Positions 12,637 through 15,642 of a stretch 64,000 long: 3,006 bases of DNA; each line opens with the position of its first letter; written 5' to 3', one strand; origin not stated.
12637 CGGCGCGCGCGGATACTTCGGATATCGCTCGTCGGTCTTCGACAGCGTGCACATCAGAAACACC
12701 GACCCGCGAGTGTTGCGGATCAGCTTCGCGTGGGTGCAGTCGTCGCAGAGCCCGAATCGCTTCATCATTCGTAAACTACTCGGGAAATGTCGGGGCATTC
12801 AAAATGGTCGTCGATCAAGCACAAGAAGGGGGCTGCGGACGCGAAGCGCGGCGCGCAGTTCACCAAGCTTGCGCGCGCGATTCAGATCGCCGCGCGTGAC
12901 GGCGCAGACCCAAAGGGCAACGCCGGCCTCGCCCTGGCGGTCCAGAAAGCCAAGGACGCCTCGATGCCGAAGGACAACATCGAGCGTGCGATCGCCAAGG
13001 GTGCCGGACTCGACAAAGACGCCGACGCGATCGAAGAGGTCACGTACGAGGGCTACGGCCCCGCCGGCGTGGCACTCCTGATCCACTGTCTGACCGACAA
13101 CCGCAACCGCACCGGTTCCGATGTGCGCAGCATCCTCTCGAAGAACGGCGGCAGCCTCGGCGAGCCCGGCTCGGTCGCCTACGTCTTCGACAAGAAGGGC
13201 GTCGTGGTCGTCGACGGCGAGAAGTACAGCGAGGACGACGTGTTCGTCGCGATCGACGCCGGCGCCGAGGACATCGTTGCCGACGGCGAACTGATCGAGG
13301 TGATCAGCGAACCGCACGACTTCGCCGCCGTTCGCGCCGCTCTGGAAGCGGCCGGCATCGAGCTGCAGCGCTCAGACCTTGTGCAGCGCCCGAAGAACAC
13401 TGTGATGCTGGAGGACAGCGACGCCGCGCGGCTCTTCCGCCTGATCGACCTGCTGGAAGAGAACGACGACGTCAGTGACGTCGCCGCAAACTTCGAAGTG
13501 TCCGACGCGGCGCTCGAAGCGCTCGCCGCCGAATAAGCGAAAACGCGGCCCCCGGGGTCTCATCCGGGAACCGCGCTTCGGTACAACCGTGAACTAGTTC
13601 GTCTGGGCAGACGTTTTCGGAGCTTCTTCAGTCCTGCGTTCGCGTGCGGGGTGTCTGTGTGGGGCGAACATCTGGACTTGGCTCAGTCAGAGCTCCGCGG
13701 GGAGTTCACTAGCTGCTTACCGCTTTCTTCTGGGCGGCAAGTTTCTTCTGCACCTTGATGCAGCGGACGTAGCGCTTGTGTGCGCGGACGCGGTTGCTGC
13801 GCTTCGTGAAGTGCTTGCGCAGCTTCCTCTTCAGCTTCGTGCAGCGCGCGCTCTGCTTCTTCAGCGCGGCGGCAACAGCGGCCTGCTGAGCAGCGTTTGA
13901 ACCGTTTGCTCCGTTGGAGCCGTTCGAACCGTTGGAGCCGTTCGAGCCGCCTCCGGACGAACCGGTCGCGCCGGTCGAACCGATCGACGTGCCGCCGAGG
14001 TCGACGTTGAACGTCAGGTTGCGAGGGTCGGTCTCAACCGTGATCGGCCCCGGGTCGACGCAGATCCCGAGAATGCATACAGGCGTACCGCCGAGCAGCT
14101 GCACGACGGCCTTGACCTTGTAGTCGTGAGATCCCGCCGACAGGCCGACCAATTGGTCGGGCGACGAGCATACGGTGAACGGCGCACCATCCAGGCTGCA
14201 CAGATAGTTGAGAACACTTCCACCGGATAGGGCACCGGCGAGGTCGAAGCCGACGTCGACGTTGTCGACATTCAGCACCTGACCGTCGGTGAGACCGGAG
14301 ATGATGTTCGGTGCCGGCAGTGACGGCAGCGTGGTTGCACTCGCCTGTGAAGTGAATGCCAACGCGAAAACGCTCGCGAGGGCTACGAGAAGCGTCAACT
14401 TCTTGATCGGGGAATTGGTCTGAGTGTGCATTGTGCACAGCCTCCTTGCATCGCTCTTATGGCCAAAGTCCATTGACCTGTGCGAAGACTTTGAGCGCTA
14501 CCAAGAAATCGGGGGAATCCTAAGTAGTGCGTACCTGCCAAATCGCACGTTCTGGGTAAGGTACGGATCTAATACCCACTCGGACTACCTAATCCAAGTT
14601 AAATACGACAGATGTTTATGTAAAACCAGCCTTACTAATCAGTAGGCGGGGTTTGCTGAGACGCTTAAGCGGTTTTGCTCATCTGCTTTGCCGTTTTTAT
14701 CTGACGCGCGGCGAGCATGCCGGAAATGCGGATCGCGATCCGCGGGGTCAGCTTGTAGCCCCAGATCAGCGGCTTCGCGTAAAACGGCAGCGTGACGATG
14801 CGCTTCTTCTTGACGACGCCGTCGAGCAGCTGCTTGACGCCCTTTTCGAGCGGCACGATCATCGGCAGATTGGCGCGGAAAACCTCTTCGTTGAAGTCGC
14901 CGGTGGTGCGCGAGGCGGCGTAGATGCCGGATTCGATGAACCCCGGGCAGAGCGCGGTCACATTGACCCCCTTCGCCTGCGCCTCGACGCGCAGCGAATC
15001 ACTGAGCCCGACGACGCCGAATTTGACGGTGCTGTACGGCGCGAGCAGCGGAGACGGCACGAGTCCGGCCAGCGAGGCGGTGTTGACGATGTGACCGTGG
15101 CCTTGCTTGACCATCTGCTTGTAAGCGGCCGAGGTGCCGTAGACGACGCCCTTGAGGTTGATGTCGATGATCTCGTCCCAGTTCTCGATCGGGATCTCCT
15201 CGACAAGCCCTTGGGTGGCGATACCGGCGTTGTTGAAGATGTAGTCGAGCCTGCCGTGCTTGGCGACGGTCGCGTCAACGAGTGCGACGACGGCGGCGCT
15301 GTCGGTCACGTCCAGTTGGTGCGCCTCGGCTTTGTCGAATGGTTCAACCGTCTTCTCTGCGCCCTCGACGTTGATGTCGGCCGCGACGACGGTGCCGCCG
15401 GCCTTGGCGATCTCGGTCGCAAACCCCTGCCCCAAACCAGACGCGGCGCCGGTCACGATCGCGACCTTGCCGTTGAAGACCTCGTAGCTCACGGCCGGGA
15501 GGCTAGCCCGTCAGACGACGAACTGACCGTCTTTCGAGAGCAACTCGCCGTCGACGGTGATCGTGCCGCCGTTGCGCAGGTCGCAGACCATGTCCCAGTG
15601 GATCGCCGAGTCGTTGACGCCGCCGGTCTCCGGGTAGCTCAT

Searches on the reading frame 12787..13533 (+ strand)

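Call 106: search_protein_families(library=pfam, proteins=[window:12787-13533:+], max_evalue=0.00001)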
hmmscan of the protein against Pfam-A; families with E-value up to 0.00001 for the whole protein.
window:12787-13533:+ (249 aa): 2 families
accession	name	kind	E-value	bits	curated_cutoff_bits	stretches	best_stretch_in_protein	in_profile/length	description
PF01709.26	Transcrip_reg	-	2.3e-54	183.9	27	1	83-236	2-160/160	TACO1/YebC second and third domain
PF20772.2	TACO1_YebC_N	-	2.9e-29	101.8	36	1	5-74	1-72/73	TACO1/YebC protein N-terminal domain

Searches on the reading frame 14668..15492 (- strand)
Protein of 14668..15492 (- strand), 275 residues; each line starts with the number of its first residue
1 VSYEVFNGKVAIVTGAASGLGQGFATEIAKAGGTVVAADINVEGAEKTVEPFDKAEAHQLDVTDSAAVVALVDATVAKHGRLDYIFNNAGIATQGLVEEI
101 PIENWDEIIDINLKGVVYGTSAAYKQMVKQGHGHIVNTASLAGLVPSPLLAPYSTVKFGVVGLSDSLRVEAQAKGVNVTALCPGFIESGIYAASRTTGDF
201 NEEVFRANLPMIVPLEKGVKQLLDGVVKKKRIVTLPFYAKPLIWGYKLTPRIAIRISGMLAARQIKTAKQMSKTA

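Call 106: search_protein_families(library=pfam, proteins=[window:14668-15492:-], max_evalue=0.00001)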
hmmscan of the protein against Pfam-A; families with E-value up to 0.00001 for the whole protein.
window:14668-15492:- (275 aa): 3 families
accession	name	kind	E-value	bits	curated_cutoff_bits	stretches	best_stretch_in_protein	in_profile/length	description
PF00106.31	adh_short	-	1.3e-52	178.5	26.6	1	9-195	1-191/195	short chain dehydrogenase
PF13561.12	adh_short_C2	-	7.8e-39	134.1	27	1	15-202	1-192/236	Enoyl-(Acyl carrier protein) reductase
PF08659.16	KR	-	4.7e-07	30.3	22.6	1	12-155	4-151/180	KR domain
